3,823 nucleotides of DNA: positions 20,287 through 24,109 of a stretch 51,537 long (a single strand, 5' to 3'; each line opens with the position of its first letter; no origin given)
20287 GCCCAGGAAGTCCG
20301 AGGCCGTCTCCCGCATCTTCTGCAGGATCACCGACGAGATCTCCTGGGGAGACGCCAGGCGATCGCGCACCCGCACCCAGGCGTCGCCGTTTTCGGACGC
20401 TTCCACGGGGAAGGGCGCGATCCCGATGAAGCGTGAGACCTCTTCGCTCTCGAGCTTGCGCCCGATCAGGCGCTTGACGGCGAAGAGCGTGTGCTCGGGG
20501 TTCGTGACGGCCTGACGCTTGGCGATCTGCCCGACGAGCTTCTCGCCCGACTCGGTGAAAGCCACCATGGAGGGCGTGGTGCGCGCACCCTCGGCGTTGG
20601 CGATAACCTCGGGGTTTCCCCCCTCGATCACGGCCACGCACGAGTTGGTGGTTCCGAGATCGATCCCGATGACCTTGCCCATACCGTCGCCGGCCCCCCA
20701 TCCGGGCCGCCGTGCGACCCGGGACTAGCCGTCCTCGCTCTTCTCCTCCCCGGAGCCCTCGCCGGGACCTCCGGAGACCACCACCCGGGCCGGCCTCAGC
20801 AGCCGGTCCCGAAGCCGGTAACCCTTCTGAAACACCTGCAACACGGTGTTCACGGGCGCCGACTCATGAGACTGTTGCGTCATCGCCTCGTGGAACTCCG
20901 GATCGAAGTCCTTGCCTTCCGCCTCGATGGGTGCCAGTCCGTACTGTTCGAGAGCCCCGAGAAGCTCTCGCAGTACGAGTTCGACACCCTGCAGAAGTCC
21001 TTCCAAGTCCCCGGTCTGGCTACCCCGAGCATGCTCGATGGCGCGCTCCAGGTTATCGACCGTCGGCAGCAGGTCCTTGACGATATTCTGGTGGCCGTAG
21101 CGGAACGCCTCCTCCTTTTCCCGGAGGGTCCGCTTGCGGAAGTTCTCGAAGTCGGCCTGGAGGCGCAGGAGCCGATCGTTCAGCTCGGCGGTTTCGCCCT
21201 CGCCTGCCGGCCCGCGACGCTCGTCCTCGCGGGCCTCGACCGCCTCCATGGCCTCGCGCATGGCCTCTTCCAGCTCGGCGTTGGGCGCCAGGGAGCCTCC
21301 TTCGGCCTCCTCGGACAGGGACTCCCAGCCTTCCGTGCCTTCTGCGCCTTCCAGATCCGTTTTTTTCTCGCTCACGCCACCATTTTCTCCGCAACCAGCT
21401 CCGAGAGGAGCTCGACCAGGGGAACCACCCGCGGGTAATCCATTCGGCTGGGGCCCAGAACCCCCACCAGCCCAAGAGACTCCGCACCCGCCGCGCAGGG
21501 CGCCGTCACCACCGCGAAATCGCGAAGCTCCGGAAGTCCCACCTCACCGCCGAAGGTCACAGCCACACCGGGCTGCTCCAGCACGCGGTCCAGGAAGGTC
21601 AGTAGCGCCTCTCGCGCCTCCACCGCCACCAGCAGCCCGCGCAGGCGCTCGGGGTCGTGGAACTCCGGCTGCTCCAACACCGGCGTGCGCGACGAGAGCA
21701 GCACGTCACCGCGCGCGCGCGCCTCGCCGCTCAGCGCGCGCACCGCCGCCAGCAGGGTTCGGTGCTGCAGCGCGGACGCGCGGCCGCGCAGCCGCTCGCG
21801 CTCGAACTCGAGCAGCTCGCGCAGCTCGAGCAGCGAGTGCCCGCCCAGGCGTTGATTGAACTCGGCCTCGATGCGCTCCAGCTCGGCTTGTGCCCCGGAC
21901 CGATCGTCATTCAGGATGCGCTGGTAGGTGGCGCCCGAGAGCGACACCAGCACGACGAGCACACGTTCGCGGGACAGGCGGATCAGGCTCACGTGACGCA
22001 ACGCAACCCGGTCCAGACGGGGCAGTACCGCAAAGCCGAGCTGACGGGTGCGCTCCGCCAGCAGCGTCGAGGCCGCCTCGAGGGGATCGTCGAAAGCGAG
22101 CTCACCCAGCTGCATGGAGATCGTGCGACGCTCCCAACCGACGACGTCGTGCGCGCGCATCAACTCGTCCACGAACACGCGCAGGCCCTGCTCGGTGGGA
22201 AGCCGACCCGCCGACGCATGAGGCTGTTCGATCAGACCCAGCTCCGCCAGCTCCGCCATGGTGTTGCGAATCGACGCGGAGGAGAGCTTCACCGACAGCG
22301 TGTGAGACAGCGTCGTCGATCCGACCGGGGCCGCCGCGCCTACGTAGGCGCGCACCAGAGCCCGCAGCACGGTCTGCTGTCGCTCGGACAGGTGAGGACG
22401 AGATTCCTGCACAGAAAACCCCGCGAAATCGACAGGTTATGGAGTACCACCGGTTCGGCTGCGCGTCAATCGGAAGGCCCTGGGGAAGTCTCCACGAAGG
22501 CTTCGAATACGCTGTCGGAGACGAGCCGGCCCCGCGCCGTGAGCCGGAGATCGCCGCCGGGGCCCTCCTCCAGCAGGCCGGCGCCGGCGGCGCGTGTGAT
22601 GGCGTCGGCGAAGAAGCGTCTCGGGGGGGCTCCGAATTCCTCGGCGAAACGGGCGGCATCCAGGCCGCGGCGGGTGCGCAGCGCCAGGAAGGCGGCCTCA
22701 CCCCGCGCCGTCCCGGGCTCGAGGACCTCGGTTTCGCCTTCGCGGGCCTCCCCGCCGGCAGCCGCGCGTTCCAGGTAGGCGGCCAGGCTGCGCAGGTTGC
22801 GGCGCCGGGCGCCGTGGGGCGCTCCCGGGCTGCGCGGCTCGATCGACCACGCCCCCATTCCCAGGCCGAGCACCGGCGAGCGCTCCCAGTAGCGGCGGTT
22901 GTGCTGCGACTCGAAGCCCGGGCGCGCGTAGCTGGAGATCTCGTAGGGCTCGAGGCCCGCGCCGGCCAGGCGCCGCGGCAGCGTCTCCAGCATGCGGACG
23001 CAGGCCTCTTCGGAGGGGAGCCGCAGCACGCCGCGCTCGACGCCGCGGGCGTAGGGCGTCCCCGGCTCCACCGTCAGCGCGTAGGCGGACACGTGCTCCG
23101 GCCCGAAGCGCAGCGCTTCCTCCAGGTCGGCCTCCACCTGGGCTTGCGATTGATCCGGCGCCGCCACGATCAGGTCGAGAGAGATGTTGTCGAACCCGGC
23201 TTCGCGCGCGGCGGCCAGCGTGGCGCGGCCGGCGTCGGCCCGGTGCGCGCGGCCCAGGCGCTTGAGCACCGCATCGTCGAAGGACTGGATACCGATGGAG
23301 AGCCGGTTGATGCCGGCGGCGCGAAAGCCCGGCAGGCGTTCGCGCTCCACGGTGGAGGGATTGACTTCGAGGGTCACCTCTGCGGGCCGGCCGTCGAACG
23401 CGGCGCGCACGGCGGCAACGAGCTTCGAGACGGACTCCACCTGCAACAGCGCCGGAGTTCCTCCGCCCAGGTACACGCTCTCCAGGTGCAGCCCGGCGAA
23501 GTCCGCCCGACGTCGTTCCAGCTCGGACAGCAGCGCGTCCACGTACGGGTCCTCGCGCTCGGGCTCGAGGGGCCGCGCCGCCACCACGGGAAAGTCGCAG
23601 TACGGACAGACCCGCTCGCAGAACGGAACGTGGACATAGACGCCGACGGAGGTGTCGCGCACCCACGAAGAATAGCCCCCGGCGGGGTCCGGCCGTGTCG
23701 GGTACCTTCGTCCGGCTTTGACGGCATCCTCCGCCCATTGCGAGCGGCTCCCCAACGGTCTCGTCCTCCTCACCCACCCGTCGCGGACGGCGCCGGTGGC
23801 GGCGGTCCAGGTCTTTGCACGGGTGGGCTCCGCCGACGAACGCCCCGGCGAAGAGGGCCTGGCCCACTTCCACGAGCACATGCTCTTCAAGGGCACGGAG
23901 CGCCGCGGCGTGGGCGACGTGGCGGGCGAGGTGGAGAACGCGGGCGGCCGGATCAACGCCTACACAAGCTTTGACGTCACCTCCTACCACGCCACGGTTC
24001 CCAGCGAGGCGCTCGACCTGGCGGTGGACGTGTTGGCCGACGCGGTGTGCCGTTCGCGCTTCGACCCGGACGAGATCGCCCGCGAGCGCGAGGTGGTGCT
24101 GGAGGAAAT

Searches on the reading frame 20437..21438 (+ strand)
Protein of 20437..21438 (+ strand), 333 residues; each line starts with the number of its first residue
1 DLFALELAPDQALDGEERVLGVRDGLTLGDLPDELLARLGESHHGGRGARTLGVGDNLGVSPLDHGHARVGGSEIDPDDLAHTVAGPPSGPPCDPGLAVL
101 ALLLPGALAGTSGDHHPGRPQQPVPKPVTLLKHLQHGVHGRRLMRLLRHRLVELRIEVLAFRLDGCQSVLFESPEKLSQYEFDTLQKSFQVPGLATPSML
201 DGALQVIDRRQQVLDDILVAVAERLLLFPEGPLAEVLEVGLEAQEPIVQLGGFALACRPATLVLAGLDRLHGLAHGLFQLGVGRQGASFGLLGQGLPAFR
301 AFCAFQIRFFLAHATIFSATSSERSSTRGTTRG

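Call 56: search_protein_families(library=pfam, proteins=[window:20437-21438:+], max_evalue=0.001)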
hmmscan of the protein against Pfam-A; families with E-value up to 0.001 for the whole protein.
window:20437-21438:+ (333 aa): 1 family
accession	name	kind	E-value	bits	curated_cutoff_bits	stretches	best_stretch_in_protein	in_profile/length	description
PF10712.14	NAD-GH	-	9.5e-18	64.5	22.8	1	4-82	498-576/576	NAD-specific glutamate dehydrogenase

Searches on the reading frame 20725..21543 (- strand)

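Call 56: search_protein_families(library=pfam, proteins=[window:20725-21543:-], max_evalue=0.001)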
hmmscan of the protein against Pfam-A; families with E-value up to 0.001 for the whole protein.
window:20725-21543:- (272 aa): 1 family
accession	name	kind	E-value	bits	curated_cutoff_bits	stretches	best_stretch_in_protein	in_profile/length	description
PF01025.24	GrpE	-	2.7e-50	170.7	25.8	1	98-257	19-164/165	GrpE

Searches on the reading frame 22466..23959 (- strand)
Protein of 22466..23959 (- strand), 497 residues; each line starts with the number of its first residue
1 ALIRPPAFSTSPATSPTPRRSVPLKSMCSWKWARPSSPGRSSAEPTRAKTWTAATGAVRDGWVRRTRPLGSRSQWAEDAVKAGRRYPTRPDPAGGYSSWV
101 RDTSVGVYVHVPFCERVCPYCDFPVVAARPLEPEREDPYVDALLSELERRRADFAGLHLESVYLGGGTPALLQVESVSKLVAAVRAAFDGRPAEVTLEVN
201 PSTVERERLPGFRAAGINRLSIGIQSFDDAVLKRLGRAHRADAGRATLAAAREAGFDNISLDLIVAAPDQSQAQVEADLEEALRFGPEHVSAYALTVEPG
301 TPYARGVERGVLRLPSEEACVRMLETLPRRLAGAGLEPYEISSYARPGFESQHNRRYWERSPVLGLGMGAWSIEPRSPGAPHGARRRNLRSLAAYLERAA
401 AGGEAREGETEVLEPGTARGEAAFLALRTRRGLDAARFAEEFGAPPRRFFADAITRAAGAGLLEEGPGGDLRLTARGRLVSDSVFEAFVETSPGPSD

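Call 56: search_protein_families(library=pfam, proteins=[window:22466-23959:-], max_evalue=0.001)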
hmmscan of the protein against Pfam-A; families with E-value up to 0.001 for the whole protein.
window:22466-23959:- (497 aa): 2 families
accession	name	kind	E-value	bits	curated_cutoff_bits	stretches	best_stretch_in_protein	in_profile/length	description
PF04055.27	Radical_SAM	-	5.8e-22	79.1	29.5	1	108-280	1-164/166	Radical SAM superfamily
PF06969.22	HemN_C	-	1.3e-11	44.8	24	1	421-480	9-67/67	HemN C-terminal domain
